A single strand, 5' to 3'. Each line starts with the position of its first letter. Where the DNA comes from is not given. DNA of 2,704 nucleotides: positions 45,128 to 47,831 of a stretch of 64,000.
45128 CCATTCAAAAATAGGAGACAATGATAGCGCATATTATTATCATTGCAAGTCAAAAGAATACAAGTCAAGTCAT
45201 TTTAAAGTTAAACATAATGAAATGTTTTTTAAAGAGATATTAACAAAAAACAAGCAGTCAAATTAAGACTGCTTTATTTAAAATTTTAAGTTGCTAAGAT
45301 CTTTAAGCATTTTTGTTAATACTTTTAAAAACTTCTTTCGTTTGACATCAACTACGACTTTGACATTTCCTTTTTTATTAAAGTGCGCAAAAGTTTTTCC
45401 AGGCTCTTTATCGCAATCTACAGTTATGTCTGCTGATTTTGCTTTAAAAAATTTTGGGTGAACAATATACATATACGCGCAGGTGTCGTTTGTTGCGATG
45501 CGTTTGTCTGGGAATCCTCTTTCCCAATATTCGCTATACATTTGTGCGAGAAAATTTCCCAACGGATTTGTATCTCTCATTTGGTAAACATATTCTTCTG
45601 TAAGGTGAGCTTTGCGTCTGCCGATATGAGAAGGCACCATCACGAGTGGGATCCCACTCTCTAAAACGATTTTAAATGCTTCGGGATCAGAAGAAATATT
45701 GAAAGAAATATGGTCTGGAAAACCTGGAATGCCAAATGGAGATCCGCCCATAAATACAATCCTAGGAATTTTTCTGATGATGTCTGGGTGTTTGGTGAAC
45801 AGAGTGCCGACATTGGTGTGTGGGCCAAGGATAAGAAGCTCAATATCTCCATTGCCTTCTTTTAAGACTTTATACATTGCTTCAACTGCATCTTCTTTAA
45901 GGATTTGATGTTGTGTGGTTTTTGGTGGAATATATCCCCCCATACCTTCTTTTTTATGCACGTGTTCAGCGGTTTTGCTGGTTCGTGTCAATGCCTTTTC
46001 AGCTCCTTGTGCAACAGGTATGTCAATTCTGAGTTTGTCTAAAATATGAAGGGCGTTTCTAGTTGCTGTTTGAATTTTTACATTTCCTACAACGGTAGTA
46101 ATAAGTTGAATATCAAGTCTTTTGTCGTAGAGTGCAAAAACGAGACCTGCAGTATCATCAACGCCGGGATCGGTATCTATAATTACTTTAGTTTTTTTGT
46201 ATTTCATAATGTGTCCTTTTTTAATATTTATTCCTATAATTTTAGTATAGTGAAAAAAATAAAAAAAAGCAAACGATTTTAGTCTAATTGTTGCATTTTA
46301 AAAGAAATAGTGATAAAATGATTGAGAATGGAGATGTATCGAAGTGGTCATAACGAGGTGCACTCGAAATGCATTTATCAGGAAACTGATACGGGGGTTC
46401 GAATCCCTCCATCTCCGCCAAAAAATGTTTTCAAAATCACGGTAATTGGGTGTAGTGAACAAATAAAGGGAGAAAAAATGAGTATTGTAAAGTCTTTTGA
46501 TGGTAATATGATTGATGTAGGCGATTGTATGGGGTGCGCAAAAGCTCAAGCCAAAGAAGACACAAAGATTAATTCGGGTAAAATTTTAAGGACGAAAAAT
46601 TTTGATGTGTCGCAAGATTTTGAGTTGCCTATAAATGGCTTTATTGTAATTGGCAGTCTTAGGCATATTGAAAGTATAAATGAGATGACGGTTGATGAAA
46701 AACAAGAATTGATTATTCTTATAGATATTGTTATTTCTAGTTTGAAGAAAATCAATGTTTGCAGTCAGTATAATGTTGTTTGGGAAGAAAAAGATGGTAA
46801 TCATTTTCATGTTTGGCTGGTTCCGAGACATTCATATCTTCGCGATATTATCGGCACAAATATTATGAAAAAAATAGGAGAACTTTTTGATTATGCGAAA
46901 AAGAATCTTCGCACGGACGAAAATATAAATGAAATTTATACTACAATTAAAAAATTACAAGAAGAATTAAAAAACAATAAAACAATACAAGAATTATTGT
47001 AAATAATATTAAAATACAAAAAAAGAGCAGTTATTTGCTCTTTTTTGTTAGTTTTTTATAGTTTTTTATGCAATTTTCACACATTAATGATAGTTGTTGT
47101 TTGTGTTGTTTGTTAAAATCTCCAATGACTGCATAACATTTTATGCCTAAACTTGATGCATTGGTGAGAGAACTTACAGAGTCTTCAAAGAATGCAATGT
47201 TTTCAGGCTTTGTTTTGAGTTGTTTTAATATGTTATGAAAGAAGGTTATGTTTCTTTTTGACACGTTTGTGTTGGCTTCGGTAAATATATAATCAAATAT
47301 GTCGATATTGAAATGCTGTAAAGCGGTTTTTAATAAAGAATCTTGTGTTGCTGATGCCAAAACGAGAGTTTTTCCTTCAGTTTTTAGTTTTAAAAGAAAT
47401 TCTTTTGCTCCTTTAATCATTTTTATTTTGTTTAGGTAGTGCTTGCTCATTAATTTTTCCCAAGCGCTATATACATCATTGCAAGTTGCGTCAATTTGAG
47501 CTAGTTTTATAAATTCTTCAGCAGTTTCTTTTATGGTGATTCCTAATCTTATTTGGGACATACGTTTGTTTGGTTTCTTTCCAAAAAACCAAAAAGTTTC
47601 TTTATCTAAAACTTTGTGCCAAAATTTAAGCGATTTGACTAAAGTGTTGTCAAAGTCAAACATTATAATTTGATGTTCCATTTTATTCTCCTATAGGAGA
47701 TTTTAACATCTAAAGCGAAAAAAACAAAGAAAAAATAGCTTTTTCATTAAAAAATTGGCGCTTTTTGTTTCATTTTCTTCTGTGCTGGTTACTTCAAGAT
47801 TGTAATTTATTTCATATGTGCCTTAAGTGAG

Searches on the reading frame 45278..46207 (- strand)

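Call 35: search_protein_families(library=pfam, proteins=[window:45278-46207:-], max_evalue=0.001)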
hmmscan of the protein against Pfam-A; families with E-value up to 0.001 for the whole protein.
window:45278-46207:- (309 aa): 1 family
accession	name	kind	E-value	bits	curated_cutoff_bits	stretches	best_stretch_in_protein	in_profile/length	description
PF01156.24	IU_nuc_hydro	-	5.1e-66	223.8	34.2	1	8-294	1-296/297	Inosine-uridine preferring nucleoside hydrolase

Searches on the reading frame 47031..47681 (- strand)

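Call 72: search_protein_families(library=pfam, proteins=[window:47031-47681:-], max_evalue=0.001)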
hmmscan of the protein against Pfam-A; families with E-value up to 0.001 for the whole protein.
window:47031-47681:- (216 aa): 4 families
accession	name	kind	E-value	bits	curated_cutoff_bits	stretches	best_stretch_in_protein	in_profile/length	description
PF13419.12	HAD_2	-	7.4e-22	78.8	23.8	1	6-185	1-178/178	Haloacid dehalogenase-like hydrolase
PF00702.32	Hydrolase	-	1.2e-12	49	26.4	1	5-169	3-181/191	haloacid dehalogenase-like hydrolase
PF12689.13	Acid_PPase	-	2e-05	25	27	1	84-186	42-151/169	Acid Phosphatase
PF12710.13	HAD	-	5.4e-05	24.1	27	1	6-133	1-128/189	haloacid dehalogenase-like hydrolase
